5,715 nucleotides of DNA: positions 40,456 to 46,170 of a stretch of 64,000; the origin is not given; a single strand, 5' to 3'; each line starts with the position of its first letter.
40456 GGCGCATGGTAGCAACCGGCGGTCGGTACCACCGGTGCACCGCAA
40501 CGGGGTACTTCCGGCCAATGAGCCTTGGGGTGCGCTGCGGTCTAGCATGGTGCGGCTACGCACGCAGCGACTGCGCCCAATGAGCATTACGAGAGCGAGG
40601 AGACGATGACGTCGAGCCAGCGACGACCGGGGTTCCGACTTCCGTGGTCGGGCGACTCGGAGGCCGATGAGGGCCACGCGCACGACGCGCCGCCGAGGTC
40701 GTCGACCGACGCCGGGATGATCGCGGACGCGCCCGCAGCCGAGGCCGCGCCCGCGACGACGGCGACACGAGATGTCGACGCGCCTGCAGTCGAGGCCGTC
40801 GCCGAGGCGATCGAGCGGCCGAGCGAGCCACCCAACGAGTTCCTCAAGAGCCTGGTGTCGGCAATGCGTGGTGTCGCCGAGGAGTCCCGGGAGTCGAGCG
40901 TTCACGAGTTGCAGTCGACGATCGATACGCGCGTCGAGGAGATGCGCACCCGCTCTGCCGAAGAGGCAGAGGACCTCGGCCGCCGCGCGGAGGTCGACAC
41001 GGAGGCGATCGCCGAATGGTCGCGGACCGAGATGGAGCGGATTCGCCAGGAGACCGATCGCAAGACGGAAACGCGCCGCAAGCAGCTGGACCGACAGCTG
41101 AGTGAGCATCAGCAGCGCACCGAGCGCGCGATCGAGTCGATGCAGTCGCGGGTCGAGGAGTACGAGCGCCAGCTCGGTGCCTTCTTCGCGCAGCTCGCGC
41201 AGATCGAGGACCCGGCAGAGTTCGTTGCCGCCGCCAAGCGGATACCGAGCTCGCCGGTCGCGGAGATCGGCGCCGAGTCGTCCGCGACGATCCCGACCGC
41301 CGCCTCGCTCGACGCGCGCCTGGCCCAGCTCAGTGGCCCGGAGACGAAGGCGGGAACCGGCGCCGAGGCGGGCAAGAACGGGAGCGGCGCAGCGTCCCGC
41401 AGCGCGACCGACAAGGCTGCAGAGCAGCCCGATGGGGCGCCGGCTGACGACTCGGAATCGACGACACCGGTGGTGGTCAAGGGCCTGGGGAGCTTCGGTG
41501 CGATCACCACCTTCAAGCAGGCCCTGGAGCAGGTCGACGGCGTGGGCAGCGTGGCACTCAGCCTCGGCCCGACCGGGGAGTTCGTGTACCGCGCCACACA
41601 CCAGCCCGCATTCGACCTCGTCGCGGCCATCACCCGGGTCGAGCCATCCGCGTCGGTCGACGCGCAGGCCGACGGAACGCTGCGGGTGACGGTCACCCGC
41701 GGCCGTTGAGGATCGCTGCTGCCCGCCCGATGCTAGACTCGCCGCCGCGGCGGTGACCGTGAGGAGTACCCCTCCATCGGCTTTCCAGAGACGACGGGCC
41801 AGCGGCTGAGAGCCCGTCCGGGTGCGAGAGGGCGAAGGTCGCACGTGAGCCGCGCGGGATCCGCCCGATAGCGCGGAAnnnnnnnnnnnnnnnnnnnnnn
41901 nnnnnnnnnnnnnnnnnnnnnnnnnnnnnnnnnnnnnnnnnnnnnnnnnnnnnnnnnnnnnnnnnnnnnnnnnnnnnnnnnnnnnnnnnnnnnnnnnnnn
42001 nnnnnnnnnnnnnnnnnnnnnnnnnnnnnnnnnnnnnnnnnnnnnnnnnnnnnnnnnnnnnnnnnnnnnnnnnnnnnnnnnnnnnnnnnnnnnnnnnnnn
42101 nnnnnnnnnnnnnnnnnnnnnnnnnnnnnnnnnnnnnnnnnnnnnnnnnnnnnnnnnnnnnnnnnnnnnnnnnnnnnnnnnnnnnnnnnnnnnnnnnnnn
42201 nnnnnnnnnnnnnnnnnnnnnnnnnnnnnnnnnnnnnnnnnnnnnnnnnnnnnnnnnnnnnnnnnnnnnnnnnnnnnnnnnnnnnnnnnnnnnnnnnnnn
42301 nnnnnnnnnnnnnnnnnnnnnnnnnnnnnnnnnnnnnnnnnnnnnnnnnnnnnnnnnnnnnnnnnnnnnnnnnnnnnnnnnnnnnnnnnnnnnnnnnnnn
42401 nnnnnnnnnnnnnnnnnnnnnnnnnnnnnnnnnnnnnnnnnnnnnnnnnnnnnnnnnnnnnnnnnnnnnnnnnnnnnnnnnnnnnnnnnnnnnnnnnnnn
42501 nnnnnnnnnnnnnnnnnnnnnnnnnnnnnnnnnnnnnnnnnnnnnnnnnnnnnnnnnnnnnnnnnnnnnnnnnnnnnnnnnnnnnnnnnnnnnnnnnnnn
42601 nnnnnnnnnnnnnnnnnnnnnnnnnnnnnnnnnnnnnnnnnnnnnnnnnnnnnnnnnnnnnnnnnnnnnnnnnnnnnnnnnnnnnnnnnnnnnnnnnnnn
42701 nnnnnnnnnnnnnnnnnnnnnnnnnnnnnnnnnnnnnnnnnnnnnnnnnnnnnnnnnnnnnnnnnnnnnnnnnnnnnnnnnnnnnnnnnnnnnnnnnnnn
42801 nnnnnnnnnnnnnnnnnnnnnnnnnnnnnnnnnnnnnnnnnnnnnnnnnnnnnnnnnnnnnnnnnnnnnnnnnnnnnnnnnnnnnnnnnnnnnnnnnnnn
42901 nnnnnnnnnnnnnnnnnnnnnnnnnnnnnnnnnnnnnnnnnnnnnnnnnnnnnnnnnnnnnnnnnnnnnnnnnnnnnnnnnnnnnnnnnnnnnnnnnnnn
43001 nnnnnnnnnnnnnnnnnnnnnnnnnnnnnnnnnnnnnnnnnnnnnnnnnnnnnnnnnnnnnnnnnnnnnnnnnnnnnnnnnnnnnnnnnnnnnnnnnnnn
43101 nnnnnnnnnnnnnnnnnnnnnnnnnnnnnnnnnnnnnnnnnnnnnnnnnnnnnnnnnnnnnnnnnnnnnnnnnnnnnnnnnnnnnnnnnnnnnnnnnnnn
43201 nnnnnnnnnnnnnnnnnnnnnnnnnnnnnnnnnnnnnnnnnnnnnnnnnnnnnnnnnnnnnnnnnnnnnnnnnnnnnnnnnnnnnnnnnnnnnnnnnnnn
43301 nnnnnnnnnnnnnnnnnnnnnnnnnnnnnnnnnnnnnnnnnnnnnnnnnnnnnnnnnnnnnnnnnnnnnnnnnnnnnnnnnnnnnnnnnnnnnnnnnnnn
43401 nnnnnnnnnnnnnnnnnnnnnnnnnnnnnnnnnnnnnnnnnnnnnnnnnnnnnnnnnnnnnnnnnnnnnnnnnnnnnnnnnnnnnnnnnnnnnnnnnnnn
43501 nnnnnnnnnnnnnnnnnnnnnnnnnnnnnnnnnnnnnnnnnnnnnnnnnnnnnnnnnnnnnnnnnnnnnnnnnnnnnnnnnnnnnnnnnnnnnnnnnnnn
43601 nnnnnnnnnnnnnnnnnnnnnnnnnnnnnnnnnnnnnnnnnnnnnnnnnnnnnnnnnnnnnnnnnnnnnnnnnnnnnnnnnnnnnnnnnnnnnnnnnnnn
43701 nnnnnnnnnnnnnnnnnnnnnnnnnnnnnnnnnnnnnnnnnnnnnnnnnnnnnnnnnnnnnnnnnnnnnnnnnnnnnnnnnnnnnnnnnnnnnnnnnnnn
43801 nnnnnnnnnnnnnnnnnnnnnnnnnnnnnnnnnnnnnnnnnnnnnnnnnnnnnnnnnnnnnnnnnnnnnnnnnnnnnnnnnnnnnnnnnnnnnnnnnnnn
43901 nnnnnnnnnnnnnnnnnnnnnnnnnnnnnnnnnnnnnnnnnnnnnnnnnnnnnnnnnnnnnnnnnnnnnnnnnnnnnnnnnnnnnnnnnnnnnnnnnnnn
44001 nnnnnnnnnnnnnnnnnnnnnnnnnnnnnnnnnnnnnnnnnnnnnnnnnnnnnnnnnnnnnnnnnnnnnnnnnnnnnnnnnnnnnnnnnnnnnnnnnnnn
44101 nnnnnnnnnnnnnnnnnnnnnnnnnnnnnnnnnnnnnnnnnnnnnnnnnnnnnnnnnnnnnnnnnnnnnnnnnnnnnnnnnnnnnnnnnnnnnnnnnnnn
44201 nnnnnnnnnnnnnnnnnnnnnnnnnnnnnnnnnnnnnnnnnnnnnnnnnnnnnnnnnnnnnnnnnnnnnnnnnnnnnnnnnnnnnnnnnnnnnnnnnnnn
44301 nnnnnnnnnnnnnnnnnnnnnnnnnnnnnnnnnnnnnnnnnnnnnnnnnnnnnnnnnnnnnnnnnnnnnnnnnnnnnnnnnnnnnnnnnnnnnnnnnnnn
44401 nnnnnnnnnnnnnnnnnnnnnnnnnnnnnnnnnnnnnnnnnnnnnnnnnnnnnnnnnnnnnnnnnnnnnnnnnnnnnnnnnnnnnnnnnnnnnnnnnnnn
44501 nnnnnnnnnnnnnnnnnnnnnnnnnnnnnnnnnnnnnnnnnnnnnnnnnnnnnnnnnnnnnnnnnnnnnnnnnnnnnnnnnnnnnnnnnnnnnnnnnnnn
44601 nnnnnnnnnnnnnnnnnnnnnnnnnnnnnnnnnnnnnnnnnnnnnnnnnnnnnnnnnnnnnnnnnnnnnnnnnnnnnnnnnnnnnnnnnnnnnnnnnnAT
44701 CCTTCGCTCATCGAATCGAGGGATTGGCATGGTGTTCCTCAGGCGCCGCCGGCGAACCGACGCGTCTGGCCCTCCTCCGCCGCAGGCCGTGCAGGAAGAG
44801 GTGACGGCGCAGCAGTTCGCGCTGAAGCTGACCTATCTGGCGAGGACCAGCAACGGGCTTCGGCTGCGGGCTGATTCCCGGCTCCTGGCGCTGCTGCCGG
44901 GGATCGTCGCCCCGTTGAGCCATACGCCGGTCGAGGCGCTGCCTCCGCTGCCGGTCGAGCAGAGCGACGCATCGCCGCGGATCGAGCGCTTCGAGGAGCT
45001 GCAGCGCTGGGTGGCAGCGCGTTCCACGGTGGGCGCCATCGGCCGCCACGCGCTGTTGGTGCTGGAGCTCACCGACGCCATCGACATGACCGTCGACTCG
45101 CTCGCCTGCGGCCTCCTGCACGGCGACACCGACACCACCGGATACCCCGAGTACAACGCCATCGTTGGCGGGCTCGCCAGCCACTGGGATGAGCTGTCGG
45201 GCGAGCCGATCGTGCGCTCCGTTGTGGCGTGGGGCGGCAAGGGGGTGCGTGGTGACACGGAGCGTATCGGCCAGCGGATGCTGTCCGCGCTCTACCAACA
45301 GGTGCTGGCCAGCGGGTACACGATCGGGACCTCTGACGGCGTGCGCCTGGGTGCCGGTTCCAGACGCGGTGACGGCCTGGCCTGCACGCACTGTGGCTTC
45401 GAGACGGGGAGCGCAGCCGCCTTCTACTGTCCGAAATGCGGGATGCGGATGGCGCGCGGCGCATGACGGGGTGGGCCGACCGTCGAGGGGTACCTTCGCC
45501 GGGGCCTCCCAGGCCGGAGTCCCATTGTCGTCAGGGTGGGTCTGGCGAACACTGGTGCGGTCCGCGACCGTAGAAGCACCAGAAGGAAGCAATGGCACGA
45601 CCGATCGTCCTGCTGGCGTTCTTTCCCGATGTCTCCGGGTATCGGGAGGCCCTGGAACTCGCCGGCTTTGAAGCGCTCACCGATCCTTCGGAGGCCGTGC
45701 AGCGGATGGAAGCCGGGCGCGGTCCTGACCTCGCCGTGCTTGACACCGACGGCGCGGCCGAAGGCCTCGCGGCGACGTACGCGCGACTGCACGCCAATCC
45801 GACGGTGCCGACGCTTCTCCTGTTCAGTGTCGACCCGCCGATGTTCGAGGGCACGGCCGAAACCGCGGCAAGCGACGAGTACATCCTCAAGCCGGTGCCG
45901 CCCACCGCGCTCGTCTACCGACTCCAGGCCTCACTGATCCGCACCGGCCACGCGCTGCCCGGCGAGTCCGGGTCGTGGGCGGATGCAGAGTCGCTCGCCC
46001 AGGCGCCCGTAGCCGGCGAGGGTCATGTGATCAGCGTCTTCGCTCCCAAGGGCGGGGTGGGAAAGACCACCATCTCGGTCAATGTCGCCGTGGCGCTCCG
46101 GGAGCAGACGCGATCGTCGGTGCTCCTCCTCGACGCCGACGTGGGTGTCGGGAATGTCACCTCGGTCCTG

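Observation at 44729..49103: Receiver-ParA/MinD-like ATPase flanked by three zinc-ribbon proteins, directly upstream of fhaA-fhaB-rodA-pbpA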

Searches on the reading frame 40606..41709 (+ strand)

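Call 3: search_protein_families(library=pfam, proteins=[window:40606-41709:+], max_evalue=0.01)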
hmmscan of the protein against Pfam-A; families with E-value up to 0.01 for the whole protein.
window:40606-41709:+ (367 aa): 1 family
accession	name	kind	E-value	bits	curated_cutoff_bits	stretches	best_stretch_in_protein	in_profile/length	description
PF01442.23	Apolipoprotein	-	6.5e-06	26.4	90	1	97-190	77-170/190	Apolipoprotein A1/A4/E domain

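Call 4: search_protein_families(library=ncbifam, proteins=[window:40606-41709:+], max_evalue=0.01)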
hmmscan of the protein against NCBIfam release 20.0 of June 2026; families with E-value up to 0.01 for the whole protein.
window:40606-41709:+ (367 aa): 1 family
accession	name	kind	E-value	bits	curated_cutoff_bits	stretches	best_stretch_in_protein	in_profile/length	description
NF005114.0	PRK06546.1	equivalog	0.0061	15.1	893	1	120-187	293-357/578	pyruvate dehydrogenase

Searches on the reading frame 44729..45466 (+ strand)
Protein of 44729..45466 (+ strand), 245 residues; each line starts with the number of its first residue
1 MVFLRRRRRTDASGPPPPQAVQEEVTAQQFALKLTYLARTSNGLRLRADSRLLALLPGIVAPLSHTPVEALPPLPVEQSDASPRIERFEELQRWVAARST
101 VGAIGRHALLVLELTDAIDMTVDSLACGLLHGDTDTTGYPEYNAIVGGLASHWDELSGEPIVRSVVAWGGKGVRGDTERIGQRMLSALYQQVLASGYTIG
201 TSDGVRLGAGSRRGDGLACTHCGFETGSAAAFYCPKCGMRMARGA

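Call 3: search_protein_families(library=pfam, proteins=[window:44729-45466:+], max_evalue=0.01)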
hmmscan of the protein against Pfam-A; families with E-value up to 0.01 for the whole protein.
window:44729-45466:+ (245 aa): 0 families

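Call 4: search_protein_families(library=ncbifam, proteins=[window:44729-45466:+], max_evalue=0.01)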
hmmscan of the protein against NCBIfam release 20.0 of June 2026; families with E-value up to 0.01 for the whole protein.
window:44729-45466:+ (245 aa): 1 family
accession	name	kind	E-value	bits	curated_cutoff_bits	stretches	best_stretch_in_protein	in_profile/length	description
NF041909.1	HVO_2753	equivalog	0.002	18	80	1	218-244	11-39/59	HVO_2753 family zinc finger protein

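Call 15: find_homologous_proteins(query=window:44729-45466:+, max_evalue=0.001)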
Query window:44729-45466:+ (245 aa): 2073 proteins with E <= 0.001 among 5641 candidates; the best 120 are listed.
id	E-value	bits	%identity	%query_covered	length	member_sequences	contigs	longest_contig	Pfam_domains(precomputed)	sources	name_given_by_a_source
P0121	2.5e-159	546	100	100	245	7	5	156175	-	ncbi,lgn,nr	ncbi:MAG: hypothetical protein DLM71_02775 [Chloroflexi bacterium]|nr:MAG: hypothetical protein DLM7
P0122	6.1e-111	388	69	100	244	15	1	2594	-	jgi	jgi:hypothetical protein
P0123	2.1e-110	386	68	100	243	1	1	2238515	-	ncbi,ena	-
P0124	2.7e-110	386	69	100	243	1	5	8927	-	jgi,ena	jgi:hypothetical protein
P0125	5.0e-110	385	68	100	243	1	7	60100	-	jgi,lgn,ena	jgi:hypothetical protein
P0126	6.5e-110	385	69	100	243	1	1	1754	-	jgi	jgi:hypothetical protein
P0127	1.2e-109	384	69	100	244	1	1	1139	-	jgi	jgi:hypothetical protein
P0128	1.3e-109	384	68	100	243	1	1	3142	-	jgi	jgi:hypothetical protein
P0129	1.5e-109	383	68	100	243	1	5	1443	-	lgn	-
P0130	2.5e-109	383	68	100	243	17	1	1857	-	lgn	-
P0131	3.7e-109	382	69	100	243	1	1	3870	-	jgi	jgi:hypothetical protein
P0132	3.7e-109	382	69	100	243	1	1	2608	-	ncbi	-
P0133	4.0e-109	382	68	100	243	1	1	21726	-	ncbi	-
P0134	4.7e-109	382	69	100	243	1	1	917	-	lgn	-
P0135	4.8e-109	382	69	100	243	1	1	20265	-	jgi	jgi:hypothetical protein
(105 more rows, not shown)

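Call 31: search_solved_structures(query=A1, max_evalue=1)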
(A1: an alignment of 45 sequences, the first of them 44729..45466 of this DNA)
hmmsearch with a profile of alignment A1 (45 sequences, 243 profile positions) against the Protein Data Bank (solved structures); distinct sequences matched with E-value up to 1: 1.
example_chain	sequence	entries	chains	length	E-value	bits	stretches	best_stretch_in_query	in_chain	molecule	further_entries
6ydh_A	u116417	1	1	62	0.13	14.9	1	210-242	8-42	DUF1610 domain-containing protein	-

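Call 38: predict_structure(alignment_id=A1)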
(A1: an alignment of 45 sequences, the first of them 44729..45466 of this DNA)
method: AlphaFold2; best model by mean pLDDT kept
length: 245 residues; sequences in the alignment: 45
mean_pLDDT: 41.8   pTM: 0.33
mean pLDDT of the five models: 41.8, 40.0, 39.6, 38.6, 38.5
residues with pLDDT >= 90: 0; 70-90: 0; 50-70: 65; < 50: 180
segments of 3 or more residues with pLDDT < 50: 1-82, 100-102, 115-174, 192-215, 229-232
pLDDT, mean of each block of 10 residues (from residue 1): 35 35 30 31 31 33 36 35 58 61 52 47 36 34 38 38 43 48 55 42 30 47 54 49 48
secondary structure, 60 per line:
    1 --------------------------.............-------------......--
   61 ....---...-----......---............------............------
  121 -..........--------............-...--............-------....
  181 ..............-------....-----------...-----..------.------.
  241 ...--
elements in order: H27-39 H53-58 H61-64 H76-81 H85-96 H103-114 H122-131 H140-151 H158-169 H177-194 H202-205 E217-219 E240-243

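Call 47: search_protein_families(library=pfam, proteins=[window:44729-45463:+], max_evalue=5)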
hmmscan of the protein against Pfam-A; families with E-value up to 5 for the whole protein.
window:44729-45463:+ (245 aa): 8 families
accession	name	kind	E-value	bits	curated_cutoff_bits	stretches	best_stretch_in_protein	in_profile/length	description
PF04028.18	DUF374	-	0.025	14.6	26.8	1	158-204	18-64/69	Domain of unknown function (DUF374)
PF12773.13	DZR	-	0.1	13.2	27.3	1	219-240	1-21/45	Double zinc ribbon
PF21349.2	RUBY_RBDX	-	0.1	12.5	26.5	1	219-239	3-24/30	Rubrerythrin, rubredoxin-like domain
PF07754.17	HVO_2753_ZBP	-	0.11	12.8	33.2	1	219-239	1-24/46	Small zinc finger protein HVO_2753-like, Zn-binding pocket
PF07282.18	Cas12f1-like_TNB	-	0.3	11.7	26.3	1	219-243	31-52/60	Cas12f1-like, TNB domain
PF13248.11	Zn_ribbon_3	-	0.54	10.3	27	0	234-240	19-25/26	zinc-ribbon domain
PF13240.11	Zn_Ribbon_1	-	0.61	10.4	25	1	233-239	1-7/23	zinc-ribbon domain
PF18256.6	HscB_4_cys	-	3.7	7.9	26.2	0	211-222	12-23/27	Co-chaperone HscB tetracysteine metal binding motif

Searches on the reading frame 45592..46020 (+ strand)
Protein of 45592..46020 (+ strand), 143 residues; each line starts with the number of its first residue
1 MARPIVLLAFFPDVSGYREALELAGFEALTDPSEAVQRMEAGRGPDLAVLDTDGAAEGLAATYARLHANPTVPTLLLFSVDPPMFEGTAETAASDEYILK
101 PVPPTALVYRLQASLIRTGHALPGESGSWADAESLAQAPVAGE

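Call 47: search_protein_families(library=pfam, proteins=[window:45592-46020:+], max_evalue=5)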
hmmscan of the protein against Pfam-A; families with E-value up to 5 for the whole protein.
window:45592-46020:+ (143 aa): 1 family
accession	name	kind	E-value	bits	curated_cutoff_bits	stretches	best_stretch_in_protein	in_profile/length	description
PF00072.30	Response_reg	-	0.039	14.6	30.2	1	20-111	17-110/111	Response regulator receiver domain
